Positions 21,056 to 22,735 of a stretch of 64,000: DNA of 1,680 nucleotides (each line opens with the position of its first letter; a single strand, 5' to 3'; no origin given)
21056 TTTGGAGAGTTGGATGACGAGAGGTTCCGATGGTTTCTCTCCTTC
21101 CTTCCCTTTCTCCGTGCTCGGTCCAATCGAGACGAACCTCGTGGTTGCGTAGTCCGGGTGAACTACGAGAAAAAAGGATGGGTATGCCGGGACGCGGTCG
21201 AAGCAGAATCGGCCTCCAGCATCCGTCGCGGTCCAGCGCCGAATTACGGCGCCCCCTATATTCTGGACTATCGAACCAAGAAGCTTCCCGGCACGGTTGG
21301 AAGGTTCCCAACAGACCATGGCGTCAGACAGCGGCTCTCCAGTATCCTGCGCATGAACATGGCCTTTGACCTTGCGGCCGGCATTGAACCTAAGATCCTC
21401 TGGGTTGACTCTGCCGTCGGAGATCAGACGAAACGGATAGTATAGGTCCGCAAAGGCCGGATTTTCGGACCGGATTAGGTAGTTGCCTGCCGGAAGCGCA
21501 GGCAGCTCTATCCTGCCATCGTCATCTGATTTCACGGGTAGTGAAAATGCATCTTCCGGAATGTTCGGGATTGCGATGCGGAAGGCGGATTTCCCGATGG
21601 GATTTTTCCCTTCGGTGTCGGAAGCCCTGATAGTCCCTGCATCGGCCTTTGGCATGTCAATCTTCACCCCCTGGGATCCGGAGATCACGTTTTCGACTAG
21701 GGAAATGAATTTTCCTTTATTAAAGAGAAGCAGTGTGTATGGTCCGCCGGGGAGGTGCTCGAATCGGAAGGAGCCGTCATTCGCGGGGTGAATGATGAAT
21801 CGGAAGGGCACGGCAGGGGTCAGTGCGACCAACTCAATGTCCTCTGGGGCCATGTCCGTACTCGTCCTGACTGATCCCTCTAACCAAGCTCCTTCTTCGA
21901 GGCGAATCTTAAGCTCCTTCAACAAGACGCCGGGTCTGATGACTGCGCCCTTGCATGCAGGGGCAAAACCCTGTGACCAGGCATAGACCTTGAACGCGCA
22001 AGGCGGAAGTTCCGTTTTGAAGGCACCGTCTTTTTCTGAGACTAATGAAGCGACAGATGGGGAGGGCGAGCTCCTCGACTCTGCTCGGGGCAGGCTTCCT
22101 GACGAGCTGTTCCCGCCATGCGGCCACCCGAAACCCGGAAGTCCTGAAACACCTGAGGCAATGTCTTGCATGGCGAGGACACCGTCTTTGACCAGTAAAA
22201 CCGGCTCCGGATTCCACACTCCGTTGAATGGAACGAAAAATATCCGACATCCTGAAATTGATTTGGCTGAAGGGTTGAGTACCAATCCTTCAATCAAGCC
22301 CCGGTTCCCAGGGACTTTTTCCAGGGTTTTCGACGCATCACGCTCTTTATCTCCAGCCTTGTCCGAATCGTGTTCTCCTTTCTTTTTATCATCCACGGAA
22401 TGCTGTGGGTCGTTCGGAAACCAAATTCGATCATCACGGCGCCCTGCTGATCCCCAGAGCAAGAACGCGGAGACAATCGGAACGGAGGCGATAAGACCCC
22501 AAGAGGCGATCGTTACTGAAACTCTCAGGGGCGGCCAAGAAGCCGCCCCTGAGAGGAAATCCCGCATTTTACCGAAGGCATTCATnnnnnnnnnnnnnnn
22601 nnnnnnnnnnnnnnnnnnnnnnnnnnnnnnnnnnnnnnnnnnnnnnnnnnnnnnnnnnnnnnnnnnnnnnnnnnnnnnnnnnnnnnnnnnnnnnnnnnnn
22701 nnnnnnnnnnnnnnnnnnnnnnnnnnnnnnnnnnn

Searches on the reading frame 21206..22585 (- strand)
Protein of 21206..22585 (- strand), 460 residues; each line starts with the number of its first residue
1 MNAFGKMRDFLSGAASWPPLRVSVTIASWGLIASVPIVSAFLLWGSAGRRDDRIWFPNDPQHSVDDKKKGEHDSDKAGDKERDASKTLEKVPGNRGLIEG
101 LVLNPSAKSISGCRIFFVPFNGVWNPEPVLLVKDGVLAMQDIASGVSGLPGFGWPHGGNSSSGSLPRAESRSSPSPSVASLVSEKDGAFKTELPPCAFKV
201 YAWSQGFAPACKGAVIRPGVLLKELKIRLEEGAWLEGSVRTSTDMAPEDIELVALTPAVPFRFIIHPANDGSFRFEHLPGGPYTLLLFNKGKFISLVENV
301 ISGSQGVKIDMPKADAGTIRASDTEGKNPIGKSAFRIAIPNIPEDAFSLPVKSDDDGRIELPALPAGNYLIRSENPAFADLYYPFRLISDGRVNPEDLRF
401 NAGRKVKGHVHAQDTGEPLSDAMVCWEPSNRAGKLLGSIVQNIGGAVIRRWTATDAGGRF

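Call 62: find_related_loci(query=A4, collection=genome_contigs, flank=10000)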
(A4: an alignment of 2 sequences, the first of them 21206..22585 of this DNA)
Query A4 (460 aa) in genome_contigs; peptide patterns used: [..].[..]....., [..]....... (x = any residue, [..] = any of these).
18 stretches matched a pattern, but none encodes a relative of the query by tblastn (E <= 1e-3).
